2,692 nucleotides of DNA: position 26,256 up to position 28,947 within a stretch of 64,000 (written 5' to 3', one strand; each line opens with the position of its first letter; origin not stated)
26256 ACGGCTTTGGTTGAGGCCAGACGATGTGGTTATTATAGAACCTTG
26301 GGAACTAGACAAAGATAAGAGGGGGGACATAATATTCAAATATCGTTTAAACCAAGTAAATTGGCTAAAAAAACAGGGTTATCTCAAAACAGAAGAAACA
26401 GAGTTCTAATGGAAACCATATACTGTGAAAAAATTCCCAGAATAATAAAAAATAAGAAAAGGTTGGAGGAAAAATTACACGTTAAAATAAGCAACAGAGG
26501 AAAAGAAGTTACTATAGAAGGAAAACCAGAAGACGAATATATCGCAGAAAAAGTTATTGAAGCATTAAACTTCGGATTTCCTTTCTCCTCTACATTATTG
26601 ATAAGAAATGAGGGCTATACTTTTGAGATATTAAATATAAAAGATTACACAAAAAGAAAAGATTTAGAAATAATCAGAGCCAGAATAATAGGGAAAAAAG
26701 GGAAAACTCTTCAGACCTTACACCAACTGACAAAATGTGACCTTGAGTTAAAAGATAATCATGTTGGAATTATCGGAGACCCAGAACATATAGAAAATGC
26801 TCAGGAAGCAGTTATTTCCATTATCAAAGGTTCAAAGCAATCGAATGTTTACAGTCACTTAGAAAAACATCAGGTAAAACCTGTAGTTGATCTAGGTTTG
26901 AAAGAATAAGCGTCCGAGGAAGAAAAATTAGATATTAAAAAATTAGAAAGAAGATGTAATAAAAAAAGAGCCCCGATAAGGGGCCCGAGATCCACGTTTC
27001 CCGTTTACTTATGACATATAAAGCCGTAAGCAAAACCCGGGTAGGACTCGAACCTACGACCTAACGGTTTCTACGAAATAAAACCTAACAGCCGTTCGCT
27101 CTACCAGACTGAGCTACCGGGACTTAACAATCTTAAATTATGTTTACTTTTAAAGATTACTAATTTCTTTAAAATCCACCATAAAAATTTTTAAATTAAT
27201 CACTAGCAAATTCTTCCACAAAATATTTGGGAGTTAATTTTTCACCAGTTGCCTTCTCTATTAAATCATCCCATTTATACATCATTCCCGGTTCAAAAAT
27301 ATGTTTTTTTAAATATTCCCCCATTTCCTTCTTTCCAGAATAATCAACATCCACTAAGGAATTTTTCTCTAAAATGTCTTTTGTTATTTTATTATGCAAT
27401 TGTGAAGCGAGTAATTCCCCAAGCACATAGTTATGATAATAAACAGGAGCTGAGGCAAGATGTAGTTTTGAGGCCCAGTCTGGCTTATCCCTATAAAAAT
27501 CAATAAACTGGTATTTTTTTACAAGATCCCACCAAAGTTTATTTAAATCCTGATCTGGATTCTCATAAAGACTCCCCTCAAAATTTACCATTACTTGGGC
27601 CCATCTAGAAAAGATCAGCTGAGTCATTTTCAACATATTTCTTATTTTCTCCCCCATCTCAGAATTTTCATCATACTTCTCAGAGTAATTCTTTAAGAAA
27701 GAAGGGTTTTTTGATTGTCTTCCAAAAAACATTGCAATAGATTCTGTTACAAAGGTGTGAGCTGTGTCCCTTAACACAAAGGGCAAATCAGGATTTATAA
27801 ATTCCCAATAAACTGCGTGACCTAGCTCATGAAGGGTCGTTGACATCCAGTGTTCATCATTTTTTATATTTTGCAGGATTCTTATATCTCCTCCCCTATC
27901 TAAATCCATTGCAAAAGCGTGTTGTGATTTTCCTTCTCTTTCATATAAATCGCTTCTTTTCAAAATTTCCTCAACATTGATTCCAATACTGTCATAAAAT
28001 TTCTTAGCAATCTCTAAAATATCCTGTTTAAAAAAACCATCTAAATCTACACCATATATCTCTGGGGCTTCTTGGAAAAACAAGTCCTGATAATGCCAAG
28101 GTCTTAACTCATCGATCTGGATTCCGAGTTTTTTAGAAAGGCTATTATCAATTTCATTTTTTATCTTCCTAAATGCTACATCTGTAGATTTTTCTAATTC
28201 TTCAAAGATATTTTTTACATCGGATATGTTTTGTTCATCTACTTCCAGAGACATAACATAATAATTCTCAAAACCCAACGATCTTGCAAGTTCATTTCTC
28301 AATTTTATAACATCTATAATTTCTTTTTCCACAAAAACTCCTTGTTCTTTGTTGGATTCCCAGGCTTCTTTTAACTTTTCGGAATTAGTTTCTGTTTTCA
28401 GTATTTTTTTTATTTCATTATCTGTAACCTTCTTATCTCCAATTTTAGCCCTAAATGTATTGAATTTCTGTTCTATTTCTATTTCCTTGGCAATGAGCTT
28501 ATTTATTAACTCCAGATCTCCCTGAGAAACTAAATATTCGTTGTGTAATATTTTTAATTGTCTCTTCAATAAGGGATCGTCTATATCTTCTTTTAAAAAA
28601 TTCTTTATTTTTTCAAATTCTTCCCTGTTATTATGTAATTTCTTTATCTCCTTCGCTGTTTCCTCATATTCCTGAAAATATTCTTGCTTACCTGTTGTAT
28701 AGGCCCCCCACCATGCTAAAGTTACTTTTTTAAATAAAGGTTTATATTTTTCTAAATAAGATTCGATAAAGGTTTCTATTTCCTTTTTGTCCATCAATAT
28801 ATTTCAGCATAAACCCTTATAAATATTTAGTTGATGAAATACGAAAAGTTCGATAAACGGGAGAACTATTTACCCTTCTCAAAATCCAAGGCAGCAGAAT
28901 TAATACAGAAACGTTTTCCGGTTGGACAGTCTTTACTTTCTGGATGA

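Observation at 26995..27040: tRNA-Asn with an intron inside the 3' strand of the acceptor stem (70/71), leaving a 3-nt last exon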

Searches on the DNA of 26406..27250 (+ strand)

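Call 5: search_rna_families(source=window, start=26900, end=27250, threshold=evalue, show_alignments=3)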
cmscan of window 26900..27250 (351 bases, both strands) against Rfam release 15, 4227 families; matches with E-value up to 1: 1.
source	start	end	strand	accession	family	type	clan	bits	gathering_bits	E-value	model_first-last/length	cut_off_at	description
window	27033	27123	-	RF00005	tRNA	Gene; tRNA;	CL00001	51.7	29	1.9e-10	1-71/71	no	tRNA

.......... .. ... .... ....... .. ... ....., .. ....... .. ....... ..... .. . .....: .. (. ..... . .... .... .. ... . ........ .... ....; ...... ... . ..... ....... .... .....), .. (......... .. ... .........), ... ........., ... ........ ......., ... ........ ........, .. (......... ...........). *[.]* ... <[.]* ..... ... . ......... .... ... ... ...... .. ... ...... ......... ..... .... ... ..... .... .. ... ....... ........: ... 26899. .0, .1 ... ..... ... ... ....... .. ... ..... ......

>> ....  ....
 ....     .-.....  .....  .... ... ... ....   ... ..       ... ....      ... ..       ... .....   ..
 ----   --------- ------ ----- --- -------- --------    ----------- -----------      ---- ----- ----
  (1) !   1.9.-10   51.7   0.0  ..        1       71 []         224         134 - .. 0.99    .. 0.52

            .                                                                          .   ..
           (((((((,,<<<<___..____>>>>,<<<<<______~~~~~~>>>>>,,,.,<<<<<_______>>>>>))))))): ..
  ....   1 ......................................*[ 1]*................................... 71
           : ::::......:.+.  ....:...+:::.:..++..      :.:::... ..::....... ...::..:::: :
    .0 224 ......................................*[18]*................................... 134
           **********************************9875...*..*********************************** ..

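Call 93: search_rna_families(sources=[L149, L146, L157, L158, L147, L151, L059, L029, L011], threshold=gathering)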
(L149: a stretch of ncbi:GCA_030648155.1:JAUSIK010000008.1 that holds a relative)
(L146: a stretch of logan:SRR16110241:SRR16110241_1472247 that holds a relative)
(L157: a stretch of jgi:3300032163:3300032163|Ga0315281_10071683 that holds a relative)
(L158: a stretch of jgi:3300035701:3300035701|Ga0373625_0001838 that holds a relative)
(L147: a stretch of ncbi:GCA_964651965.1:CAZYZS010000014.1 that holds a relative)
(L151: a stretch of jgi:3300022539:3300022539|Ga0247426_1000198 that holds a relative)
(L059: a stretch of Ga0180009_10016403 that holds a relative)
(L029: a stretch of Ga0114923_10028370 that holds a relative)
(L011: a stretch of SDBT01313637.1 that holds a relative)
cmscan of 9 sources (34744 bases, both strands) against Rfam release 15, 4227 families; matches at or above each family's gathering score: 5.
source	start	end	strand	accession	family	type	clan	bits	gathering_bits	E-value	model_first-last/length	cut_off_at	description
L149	2624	2815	-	RF00028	Intron_gpI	Intron;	-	81.3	50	2.3e-19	1-253/253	no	Group I catalytic intron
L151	2301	2373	-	RF00005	tRNA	Gene; tRNA;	CL00001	63.3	29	1.2e-11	1-71/71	no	tRNA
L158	2292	2365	-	RF00005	tRNA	Gene; tRNA;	CL00001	61.2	29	4.5e-11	1-71/71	no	tRNA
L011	1687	1781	-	RF00005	tRNA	Gene; tRNA;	CL00001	52.6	29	1.1e-08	1-71/71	no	tRNA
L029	2137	2197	-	RF00005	tRNA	Gene; tRNA;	CL00001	34.7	29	0.00089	1-71/71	no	tRNA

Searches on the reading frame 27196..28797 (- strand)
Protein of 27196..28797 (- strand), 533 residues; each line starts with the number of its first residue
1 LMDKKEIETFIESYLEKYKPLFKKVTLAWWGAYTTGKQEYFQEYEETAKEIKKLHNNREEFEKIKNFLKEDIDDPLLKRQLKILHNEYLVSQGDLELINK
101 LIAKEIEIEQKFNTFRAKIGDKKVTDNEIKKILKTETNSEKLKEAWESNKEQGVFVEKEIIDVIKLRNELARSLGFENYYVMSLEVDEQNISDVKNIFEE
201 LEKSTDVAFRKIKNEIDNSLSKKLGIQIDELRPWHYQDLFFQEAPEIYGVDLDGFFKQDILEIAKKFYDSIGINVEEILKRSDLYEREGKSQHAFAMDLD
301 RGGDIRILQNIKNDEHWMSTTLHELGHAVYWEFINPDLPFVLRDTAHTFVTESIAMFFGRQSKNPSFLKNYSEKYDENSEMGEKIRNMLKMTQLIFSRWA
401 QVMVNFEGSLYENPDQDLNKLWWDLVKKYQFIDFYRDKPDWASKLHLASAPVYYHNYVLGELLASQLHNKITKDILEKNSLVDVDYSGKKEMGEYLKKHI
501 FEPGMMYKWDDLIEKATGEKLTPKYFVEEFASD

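Call 10: find_homologous_proteins(query=window:27196-28797:-, max_evalue=1e-20)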
Query window:27196-28797:- (533 aa): 7887 proteins with E <= 1e-20 among 8000 candidates; the best 120 are listed.
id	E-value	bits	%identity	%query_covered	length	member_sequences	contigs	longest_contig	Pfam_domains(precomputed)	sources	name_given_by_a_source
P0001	0.0e+0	1189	100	100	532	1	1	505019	PF02074.22,PF01401.25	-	-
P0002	6.1e-278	941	77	100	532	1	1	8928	PF02074.22,PF01401.25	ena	-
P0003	2.0e-247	840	68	99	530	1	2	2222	PF02074.22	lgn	-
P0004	1.2e-246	838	70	100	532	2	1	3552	PF02074.22,PF01401.25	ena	-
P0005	3.4e-246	836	69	99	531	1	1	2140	PF02074.22,PF01401.25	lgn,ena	-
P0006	4.1e-244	829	70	100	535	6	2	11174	PF02074.22,PF01401.25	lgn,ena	-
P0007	3.1e-240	817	66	99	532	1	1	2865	PF02074.22,PF01401.25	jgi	-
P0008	1.3e-223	762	64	100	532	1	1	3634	PF02074.22,PF01401.25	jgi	-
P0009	4.8e-220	750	62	100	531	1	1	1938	PF02074.22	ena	-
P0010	4.5e-215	734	60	100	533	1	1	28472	PF02074.22,PF01401.25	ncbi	-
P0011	4.2e-212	724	60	99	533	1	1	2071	PF02074.22,PF01432.27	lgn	-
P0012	3.0e-211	721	60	99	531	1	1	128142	PF02074.22,PF01401.25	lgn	-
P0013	2.5e-210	718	59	99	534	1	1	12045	PF02074.22,PF01401.25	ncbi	-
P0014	2.6e-210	718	58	100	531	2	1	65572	PF02074.22,PF01432.27,PF01401.25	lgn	-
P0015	2.5e-208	711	59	99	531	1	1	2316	PF02074.22,PF01401.25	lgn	-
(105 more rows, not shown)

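Call 11: find_encoding_contigs(protein=P0002, flank=4000, max_places=3)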
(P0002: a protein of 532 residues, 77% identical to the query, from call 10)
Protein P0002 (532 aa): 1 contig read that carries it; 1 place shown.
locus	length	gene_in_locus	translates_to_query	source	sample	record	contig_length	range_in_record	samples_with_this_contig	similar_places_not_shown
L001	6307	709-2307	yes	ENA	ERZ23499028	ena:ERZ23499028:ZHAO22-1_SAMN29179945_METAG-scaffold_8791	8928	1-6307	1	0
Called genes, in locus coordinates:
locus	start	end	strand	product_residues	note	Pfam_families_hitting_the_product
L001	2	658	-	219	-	?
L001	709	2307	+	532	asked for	PF01401:Peptidase_M2, PF02074:Peptidase_M32 (weak)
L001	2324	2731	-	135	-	-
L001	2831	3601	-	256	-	-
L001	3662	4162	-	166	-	PF00013:KH_1 (faint), PF21800:KH_KRR1_2nd, PF22891:KH_PNO1_2nd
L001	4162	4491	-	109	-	PF01176:eIF-1a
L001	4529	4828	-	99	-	PF04242:DUF424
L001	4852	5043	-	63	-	PF18930:DUF5679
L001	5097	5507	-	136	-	PF01873:eIF-5_eIF-2B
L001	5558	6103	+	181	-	-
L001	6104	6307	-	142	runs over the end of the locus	PF00293:NUDIX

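Call 12: find_encoding_contigs(protein=P0006, flank=4000, max_places=3)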
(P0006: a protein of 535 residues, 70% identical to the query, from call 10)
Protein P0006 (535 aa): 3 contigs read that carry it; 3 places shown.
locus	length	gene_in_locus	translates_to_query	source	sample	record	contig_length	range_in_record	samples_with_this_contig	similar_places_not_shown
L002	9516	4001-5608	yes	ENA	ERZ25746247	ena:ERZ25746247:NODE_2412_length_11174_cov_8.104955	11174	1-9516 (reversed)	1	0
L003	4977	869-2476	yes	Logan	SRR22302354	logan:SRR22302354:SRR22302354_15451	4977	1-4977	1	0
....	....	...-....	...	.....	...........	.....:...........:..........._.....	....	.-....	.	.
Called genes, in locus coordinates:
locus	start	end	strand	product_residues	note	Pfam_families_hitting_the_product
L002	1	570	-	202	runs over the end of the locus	PF03741:TerC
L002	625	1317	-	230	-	-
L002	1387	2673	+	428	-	PF02403:Seryl_tRNA_N, PF00587:tRNA-synt_2b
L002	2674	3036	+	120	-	PF04266:ASCH (weak)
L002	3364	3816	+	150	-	-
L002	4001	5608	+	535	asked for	PF01401:Peptidase_M2, PF02074:Peptidase_M32 (weak)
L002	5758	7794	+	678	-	PF04851:ResIII (faint), PF13307:Helicase_C_2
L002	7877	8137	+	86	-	-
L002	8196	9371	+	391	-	-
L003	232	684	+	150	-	-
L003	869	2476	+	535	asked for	PF01401:Peptidase_M2, PF02074:Peptidase_M32 (weak)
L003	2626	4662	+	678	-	PF04851:ResIII (faint), PF13307:Helicase_C_2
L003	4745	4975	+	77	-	?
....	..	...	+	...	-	-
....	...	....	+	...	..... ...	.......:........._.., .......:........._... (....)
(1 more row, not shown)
